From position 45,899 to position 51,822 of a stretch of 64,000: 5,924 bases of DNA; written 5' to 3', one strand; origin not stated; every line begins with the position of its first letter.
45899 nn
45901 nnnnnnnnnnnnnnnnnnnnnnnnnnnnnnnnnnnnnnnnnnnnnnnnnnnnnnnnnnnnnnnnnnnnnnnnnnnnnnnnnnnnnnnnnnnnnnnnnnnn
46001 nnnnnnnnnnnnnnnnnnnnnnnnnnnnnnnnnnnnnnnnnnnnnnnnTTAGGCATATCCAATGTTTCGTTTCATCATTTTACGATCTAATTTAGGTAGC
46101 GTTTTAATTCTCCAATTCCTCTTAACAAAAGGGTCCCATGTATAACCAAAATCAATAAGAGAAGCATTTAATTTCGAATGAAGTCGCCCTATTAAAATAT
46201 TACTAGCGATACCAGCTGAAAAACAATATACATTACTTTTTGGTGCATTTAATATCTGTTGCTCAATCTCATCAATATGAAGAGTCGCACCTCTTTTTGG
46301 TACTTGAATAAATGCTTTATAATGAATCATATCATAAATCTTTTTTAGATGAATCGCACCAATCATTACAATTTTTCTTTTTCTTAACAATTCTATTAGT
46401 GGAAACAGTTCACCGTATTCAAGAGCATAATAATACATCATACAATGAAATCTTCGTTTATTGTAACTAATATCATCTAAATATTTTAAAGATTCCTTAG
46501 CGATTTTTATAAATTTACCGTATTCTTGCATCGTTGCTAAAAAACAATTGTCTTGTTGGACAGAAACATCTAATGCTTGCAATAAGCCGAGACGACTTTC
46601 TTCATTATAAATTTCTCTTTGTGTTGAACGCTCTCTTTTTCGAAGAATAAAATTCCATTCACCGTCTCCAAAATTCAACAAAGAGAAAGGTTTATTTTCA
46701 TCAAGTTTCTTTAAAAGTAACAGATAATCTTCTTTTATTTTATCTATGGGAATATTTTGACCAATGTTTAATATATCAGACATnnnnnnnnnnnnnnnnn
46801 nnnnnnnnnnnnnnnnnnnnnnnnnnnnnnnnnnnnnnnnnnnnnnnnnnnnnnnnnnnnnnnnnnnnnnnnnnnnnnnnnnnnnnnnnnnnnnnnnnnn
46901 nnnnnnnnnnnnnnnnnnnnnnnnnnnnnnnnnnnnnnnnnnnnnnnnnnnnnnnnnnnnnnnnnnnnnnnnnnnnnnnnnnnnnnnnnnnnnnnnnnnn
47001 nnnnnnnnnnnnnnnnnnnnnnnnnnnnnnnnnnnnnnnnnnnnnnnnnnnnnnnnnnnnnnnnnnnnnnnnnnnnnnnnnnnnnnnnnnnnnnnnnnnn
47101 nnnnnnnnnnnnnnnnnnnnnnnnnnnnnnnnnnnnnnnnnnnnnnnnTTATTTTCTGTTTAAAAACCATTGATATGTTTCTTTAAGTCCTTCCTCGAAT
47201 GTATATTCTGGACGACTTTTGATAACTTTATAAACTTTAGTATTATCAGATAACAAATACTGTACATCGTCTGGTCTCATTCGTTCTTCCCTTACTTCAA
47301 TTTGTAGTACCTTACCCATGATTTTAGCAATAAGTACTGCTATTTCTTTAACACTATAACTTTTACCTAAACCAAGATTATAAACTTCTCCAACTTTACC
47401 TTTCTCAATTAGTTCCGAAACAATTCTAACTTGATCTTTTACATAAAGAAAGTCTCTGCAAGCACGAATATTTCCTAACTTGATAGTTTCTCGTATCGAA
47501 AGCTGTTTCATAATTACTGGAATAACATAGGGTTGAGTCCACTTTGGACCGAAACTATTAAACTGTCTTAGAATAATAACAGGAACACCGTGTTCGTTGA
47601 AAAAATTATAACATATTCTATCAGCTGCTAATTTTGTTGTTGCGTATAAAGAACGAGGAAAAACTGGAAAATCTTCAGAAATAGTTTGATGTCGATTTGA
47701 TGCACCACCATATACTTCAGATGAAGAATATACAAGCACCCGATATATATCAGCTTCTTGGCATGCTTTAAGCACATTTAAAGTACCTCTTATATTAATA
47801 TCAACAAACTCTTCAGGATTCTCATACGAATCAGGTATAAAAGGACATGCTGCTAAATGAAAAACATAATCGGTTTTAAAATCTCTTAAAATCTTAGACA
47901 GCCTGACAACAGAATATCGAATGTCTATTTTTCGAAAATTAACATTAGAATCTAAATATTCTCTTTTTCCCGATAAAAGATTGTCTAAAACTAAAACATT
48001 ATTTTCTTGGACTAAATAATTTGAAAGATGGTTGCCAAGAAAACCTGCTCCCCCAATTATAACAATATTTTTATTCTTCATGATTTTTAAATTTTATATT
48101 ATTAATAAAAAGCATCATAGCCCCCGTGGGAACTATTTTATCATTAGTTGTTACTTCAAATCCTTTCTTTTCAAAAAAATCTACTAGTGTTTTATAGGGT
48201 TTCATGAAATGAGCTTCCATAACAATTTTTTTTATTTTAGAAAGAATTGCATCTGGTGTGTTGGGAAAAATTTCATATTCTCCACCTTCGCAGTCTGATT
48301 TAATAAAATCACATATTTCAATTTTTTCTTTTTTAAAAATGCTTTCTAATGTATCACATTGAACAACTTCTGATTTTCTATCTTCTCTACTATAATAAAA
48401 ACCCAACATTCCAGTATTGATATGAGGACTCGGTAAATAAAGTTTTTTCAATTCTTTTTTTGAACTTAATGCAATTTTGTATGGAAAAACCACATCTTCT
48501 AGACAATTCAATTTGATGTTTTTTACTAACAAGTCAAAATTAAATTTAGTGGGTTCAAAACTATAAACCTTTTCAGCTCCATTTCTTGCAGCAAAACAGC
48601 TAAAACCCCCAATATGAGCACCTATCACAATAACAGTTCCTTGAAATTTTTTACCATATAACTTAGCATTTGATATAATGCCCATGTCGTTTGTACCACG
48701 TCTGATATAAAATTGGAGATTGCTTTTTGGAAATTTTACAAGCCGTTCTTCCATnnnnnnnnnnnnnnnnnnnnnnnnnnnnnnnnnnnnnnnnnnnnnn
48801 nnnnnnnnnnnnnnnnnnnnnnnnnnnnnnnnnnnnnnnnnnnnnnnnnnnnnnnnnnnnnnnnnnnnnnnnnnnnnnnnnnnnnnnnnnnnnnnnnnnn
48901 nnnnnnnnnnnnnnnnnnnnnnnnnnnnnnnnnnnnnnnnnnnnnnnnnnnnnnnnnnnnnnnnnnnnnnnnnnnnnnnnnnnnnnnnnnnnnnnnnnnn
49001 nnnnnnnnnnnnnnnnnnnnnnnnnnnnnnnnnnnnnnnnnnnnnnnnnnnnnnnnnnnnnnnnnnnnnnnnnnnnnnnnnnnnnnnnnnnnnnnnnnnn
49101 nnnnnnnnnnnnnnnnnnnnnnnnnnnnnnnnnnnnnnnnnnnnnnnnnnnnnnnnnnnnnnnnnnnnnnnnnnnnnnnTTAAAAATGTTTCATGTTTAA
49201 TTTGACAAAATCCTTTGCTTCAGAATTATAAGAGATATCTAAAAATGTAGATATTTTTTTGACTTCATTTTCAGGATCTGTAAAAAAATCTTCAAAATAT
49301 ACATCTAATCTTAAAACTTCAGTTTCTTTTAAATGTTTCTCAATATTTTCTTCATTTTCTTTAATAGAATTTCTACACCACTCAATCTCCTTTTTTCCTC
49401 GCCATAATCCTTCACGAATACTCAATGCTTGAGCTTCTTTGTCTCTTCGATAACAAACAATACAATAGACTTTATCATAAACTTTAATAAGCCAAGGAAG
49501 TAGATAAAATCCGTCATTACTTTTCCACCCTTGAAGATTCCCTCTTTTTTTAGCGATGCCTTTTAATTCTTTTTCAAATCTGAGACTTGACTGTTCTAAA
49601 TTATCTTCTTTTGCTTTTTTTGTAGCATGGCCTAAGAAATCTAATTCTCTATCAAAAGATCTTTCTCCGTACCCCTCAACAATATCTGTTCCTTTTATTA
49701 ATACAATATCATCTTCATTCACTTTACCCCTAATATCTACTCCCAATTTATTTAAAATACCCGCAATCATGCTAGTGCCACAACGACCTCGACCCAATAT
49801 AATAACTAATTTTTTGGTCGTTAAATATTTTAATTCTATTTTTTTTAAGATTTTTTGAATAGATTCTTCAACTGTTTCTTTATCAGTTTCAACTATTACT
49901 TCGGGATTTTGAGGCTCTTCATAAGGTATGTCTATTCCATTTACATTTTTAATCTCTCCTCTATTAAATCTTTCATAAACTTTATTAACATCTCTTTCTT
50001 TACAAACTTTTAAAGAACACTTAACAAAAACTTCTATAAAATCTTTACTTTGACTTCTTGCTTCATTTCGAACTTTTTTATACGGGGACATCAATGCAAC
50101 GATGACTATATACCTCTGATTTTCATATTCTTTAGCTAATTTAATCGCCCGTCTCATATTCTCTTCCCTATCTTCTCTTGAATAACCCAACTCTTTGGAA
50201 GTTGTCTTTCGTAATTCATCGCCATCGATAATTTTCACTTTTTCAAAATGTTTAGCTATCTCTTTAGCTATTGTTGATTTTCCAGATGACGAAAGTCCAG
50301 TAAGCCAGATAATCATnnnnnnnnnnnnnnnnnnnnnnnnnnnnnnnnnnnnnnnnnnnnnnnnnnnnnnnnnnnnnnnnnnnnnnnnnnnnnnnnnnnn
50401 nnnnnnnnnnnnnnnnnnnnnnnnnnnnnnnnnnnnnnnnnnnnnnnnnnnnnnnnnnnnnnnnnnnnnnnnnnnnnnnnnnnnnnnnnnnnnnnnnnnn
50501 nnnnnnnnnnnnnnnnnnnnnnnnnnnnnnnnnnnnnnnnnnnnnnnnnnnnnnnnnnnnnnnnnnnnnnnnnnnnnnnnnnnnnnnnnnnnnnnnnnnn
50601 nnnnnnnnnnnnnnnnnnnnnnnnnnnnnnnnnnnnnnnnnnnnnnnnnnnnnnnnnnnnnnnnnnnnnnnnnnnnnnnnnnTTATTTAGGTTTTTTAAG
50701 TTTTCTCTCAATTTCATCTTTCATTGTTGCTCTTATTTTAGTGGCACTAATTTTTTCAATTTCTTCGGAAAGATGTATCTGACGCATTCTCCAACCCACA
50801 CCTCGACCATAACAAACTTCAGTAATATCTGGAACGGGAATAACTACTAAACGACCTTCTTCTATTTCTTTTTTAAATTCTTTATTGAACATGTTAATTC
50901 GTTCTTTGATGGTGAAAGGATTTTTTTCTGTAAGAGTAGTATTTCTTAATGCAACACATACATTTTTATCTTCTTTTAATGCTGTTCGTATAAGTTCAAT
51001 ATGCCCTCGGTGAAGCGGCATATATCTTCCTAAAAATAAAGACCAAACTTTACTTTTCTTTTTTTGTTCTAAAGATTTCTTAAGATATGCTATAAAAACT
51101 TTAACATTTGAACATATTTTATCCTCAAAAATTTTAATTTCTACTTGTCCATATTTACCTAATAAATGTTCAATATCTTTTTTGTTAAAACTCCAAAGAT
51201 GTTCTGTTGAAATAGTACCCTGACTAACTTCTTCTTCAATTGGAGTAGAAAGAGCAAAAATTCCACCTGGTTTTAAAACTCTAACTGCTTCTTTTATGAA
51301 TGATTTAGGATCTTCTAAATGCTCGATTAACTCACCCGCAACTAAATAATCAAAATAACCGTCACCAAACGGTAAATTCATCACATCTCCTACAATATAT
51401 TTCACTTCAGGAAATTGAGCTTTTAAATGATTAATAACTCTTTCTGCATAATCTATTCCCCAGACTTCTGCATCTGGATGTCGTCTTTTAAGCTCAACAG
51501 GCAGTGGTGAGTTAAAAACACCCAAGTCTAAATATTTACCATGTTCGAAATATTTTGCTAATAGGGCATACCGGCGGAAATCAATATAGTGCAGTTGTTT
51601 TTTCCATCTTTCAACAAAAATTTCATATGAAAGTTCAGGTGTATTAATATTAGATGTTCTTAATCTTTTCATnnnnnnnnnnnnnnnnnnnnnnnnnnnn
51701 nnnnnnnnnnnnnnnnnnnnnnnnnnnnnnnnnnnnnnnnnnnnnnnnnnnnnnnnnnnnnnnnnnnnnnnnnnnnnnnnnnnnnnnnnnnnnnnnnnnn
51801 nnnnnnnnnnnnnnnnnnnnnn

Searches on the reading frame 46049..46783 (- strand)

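Call 8: search_protein_families(library=pfam, proteins=[window:46049-46783:-], max_evalue=0.001)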
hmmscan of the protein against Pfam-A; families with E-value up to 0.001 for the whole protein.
window:46049-46783:- (244 aa): 1 family
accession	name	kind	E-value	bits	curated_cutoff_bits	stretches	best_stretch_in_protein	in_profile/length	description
PF22882.2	GT-D-like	-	2.2e-08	34.1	27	1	24-216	11-207/210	GT-D fold-like domain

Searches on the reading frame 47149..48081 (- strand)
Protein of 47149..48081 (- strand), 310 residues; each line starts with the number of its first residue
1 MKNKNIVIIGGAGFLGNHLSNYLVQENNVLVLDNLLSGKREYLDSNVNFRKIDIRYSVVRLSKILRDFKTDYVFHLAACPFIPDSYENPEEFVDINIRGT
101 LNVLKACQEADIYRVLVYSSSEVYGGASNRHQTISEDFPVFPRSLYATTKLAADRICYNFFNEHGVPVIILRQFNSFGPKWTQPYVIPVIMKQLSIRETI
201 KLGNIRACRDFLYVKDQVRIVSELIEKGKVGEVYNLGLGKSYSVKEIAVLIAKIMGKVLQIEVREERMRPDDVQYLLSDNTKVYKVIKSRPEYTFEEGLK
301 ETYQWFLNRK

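Call 8: search_protein_families(library=pfam, proteins=[window:47149-48081:-], max_evalue=0.001)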
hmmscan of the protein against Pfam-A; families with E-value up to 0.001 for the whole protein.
window:47149-48081:- (310 aa): 6 families
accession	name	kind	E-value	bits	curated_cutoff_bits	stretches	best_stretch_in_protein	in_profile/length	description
PF16363.11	GDP_Man_Dehyd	-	1.1e-54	186.5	27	1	8-302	2-332/332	GDP-mannose 4,6 dehydratase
PF01370.27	Epimerase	-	1.3e-50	172.5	20.9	1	6-237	1-240/240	NAD dependent epimerase/dehydratase family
PF02719.21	Polysacc_synt_2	-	8.4e-20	71.6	20.2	1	7-259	2-251/293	Polysaccharide biosynthesis protein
PF01073.25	3Beta_HSD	-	6.5e-17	61.9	22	1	7-215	1-219/280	3-beta hydroxysteroid dehydrogenase/isomerase family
PF04321.23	RmlD_sub_bind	-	6.4e-12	45.6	27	1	5-160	2-139/287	RmlD substrate binding domain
PF07993.18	NAD_binding_4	-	2.8e-09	37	20.1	1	69-172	88-203/258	Male sterility protein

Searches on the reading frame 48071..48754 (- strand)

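Call 8: search_protein_families(library=pfam, proteins=[window:48071-48754:-], max_evalue=0.001)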
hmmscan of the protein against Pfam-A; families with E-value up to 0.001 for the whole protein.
window:48071-48754:- (227 aa): 2 families
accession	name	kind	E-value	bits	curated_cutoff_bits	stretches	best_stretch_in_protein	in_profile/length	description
PF05050.19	Methyltransf_21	-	2e-15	57.8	22.7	1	44-200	2-172/173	Methyltransferase FkbM domain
PF02475.24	TRM5-TYW2_MTfase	-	1.4e-05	25.5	28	1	40-93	39-93/164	TRM5/TYW2 methyltransferase domain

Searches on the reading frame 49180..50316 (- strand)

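Call 7: search_protein_families(library=phrogs, proteins=[window:49180-50316:-], max_evalue=0.001)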
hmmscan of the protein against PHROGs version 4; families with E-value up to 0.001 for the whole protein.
window:49180-50316:- (378 aa): 5 families
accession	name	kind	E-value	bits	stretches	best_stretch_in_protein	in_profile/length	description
phrog_2071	-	other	1.8e-10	42.1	1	1-160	17-180/282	ATPase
phrog_10255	-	other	2e-10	41.8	1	1-86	2-86/230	kinase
phrog_505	-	other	2.2e-07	31.6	1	2-119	4-130/295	polynucleotide kinase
phrog_139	-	other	6.5e-07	30.1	1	1-62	84-142/342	deoxynucleoside monophosphate kinase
phrog_761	-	other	8.2e-05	23.4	0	1-61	20-95/362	thymidylate kinase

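Call 8: search_protein_families(library=pfam, proteins=[window:49180-50316:-], max_evalue=0.001)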
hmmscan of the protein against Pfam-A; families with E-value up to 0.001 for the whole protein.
window:49180-50316:- (378 aa): 8 families
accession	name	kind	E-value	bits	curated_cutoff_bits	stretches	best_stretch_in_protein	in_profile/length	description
PF01583.26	APS_kinase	-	1.3e-46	158.9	21.1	1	2-142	4-151/152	Adenylylsulphate kinase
PF08433.16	KTI12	-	1.6e-09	38.1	22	1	2-143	3-154/271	Chromatin associated protein KTI12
PF13238.12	AAA_18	-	2.1e-08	35.1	29.4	1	3-115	1-114/128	AAA domain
PF13671.12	AAA_33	-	3.3e-06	27.9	27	1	3-118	2-124/143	AAA domain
PF13207.12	AAA_17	-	1.2e-05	26.1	27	1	6-56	1-48/136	AAA domain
PF13469.12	Sulfotransfer_3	-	1.3e-05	26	27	1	171-364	2-215/216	Sulfotransferase family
PF00005.33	ABC_tran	-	0.00016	22.7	25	0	2-111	13-103/137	ABC transporter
PF00685.33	Sulfotransfer_1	-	0.0004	20.3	22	0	339-376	159-201/255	Sulfotransferase domain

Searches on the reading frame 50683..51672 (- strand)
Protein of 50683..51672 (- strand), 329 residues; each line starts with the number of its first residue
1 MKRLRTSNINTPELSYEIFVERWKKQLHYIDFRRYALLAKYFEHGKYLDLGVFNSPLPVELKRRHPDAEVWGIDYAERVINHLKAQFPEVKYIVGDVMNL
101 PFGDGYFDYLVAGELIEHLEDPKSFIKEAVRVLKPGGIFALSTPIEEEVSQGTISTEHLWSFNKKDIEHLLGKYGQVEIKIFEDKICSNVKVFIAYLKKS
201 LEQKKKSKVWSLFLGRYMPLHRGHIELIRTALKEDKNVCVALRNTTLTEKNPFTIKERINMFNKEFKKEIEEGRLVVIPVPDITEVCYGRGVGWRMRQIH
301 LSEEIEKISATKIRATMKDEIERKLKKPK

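Call 7: search_protein_families(library=phrogs, proteins=[window:50683-51672:-], max_evalue=0.001)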
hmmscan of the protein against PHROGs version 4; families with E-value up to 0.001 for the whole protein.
window:50683-51672:- (329 aa): 7 families
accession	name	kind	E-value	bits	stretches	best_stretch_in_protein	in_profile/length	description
phrog_10255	-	other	1.4e-13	52.1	1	214-317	134-228/230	kinase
phrog_395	-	other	1.7e-10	42.2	1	202-271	5-76/373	cytidyltransferase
phrog_4752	-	other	8.8e-08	32.7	1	61-156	69-174/241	tRNA methyltransferase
phrog_3041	-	other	2.5e-06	27.2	1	197-271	38-118/678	cytidyltransferase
phrog_3462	-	moron, auxiliary metabolic gene and host takeover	2.5e-05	24.7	1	211-270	5-71/346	nicotinamide-nucleotide adenylyltransferase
phrog_22502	-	other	0.00011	23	1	44-148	72-180/276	methyltransferase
phrog_6636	-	other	0.00098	19.6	0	95-145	61-113/177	methyltransferase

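Call 8: search_protein_families(library=pfam, proteins=[window:50683-51672:-], max_evalue=0.001)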
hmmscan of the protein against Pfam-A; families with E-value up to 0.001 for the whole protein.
window:50683-51672:- (329 aa): 7 families
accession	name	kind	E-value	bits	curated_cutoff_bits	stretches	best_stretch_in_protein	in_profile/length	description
PF08241.18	Methyltransf_11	-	1.3e-19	71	21.2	1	48-140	1-94/95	Methyltransferase domain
PF13649.12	Methyltransf_25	-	6.6e-16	59.2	27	1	48-137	2-97/97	Methyltransferase domain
PF13847.12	Methyltransf_31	-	5.9e-13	49.2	27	1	45-150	5-119/145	Methyltransferase domain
PF13489.12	Methyltransf_23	-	7.2e-12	45.8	27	1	37-175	16-158/164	Methyltransferase domain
PF08242.18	Methyltransf_12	-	3.2e-10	41.1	30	1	60-139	13-98/98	Methyltransferase domain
PF01209.24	Ubie_methyltran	-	1.9e-07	31.1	20.1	1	86-140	96-150/233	ubiE/COQ5 methyltransferase family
PF01467.32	CTP_transf_like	-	8.7e-07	29.6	21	1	212-263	1-55/133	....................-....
